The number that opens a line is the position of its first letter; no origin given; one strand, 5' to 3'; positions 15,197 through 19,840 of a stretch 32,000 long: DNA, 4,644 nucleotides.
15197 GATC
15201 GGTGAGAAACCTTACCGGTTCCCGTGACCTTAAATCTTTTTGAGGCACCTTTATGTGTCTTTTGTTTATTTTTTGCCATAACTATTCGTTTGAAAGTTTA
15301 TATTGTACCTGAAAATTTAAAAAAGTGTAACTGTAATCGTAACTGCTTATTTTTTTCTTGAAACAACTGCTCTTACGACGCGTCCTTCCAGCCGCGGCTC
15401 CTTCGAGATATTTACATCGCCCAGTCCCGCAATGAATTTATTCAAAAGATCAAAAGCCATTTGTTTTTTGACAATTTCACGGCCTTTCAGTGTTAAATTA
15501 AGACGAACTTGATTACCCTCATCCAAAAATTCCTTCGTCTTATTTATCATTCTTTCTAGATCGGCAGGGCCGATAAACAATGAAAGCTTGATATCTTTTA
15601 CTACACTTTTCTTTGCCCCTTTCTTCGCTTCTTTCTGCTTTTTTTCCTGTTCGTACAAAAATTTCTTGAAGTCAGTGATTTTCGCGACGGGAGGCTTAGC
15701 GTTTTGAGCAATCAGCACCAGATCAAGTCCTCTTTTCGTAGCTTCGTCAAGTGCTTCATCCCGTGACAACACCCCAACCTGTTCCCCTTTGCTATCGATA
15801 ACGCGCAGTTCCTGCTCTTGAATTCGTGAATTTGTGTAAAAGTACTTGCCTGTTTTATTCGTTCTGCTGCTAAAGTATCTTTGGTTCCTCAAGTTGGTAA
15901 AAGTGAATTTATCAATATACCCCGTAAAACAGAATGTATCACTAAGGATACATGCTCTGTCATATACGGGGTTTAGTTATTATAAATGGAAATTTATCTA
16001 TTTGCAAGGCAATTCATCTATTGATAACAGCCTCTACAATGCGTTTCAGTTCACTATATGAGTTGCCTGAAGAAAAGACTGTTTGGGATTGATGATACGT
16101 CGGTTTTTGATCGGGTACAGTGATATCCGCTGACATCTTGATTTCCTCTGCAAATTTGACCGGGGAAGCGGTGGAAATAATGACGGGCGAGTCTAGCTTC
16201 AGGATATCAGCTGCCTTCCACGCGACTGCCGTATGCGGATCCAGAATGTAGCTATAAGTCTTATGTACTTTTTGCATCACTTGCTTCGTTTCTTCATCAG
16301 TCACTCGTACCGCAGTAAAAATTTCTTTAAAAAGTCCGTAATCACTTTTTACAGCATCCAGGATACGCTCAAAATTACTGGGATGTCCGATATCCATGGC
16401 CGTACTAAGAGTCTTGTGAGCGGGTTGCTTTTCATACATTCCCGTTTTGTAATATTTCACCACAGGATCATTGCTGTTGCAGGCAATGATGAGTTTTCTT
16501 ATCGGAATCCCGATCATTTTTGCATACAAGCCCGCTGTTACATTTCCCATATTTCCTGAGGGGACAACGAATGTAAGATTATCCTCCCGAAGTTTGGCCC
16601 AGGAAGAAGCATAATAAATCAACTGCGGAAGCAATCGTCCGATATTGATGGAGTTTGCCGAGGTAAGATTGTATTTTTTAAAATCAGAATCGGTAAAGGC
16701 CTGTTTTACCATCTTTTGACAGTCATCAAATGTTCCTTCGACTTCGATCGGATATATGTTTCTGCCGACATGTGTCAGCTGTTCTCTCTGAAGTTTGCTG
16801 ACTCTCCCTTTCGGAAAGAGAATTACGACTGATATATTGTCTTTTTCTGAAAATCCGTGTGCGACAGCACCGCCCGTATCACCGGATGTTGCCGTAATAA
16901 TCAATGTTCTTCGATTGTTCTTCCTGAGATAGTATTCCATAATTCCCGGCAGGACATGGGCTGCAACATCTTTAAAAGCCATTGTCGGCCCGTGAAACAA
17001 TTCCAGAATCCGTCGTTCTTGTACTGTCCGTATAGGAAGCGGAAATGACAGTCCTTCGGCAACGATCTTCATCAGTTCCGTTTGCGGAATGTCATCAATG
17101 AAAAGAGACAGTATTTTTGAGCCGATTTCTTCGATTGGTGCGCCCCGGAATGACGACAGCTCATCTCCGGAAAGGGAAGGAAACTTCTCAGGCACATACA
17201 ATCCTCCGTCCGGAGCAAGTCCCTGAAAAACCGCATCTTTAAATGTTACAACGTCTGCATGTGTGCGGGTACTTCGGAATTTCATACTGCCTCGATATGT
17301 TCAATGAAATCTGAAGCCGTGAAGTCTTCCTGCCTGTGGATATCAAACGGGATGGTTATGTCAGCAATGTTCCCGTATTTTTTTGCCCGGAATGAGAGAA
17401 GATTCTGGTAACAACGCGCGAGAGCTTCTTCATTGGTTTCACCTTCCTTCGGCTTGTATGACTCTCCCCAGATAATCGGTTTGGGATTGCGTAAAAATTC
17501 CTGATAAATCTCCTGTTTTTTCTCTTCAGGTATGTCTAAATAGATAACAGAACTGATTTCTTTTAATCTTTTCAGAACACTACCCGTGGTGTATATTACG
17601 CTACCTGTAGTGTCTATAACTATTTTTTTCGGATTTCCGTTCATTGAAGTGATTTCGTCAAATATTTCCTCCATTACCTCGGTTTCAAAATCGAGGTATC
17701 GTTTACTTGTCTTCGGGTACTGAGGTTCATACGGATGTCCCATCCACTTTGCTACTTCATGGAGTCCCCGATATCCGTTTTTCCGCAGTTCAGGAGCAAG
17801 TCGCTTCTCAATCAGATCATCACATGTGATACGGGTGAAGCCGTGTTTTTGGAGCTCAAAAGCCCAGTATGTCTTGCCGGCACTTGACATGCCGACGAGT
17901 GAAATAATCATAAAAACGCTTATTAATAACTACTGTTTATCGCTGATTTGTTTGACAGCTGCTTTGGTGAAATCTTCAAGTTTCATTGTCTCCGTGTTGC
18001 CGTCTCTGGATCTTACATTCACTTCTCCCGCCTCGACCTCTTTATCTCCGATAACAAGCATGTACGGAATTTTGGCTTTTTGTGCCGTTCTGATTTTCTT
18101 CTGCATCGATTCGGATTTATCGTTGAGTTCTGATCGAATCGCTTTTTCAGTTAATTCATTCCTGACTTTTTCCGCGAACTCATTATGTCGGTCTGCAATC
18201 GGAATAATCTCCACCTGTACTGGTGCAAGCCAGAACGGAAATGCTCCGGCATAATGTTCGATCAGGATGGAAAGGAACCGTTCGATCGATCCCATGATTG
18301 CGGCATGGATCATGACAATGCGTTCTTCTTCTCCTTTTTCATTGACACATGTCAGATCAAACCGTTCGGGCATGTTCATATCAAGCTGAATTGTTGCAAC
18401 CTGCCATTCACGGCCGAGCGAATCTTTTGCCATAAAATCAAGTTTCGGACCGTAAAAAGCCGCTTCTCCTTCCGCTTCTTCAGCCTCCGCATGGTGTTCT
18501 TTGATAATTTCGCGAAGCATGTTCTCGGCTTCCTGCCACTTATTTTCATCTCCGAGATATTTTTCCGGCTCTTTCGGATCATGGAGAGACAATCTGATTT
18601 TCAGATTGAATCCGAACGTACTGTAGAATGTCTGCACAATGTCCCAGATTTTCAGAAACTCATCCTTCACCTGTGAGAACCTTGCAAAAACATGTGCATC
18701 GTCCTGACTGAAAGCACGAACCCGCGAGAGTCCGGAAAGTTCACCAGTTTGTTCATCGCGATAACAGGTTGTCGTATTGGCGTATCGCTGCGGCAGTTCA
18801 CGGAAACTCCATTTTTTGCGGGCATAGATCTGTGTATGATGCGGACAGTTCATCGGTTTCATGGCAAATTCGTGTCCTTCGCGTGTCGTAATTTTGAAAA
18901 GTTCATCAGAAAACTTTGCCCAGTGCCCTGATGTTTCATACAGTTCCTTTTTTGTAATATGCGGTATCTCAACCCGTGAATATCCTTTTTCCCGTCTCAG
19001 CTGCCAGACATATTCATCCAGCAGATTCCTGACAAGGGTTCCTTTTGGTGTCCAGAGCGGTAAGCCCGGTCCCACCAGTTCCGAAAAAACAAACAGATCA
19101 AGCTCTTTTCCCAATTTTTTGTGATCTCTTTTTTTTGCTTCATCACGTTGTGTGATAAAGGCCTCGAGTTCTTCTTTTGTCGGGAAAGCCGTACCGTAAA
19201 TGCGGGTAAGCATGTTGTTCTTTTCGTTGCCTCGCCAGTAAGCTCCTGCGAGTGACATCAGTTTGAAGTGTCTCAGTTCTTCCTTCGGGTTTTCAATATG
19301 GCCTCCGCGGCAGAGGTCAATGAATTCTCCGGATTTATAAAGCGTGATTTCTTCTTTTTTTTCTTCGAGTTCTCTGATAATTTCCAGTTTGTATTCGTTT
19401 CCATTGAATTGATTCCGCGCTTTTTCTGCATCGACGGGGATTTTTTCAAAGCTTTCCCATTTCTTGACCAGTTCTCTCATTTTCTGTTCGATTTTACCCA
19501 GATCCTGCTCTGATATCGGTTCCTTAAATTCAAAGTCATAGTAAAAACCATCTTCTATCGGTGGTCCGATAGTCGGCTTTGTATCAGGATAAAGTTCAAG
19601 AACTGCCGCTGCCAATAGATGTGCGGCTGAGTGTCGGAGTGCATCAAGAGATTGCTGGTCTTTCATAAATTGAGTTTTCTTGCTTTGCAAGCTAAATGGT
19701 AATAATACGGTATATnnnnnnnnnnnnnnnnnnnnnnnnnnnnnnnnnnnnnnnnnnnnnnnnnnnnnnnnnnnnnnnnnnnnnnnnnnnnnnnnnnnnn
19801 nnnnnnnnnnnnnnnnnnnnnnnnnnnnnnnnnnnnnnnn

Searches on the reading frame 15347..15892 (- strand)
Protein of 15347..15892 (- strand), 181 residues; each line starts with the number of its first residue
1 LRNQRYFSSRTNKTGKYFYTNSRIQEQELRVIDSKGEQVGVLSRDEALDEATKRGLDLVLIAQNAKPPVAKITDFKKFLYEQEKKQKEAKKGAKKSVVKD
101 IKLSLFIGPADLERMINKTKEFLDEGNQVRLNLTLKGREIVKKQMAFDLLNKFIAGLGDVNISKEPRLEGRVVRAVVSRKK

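Call 11: search_protein_families(library=pfam, proteins=[window:15347-15892:-], max_evalue=0.001)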
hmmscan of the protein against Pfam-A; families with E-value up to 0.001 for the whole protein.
window:15347-15892:- (181 aa): 2 families
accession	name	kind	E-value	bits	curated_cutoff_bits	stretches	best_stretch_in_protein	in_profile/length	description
PF05198.21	IF3_N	-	1.9e-28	98.9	26.9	1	20-89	1-70/70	Translation initiation factor IF-3, N-terminal domain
PF00707.27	IF3_C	-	3.9e-17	62.4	34.8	1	97-179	2-85/86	Translation initiation factor IF-3, C-terminal domain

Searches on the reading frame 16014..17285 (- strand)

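Call 11: search_protein_families(library=pfam, proteins=[window:16014-17285:-], max_evalue=0.001)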
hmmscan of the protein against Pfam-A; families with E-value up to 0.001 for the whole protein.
window:16014-17285:- (423 aa): 2 families
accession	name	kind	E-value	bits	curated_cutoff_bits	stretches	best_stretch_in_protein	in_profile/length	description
PF00291.31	PALP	-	5.6e-24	85.4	35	1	95-361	29-276/295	Pyridoxal-phosphate dependent enzyme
PF14821.11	Thr_synth_N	-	2e-23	82.8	25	1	2-77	1-77/79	Threonine synthase N terminus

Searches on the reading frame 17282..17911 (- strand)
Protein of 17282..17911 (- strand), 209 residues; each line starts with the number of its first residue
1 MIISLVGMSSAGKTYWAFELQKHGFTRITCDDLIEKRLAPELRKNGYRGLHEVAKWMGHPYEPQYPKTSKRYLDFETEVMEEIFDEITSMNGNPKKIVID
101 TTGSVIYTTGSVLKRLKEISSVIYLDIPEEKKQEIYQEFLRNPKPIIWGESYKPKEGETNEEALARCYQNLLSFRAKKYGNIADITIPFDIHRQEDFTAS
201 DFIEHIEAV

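Call 10: search_protein_families(library=pfam, proteins=[window:17282-17911:-], max_evalue=0.001)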
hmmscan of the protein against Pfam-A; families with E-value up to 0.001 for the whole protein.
window:17282-17911:- (209 aa): 1 family
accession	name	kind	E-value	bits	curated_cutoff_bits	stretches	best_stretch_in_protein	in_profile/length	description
PF13671.12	AAA_33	-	0.00027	21.7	27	1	3-102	2-78/143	AAA domain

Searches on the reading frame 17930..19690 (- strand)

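Call 10: search_protein_families(library=pfam, proteins=[window:17930-19690:-], max_evalue=0.001)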
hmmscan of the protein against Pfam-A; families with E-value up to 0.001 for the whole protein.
window:17930-19690:- (586 aa): 3 families
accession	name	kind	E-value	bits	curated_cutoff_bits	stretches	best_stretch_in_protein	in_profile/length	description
PF00587.30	tRNA-synt_2b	-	3.3e-47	161.3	29.3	1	265-480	1-179/179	tRNA synthetase class II core domain (G, H, P, S and T)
PF03129.25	HGTP_anticodon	-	1.1e-22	80.4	21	1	492-577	1-90/94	Anticodon binding domain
PF07973.19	tRNA_SAD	-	7.9e-09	35.8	24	1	115-165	1-44/44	Threonyl and Alanyl tRNA synthetase second additional domain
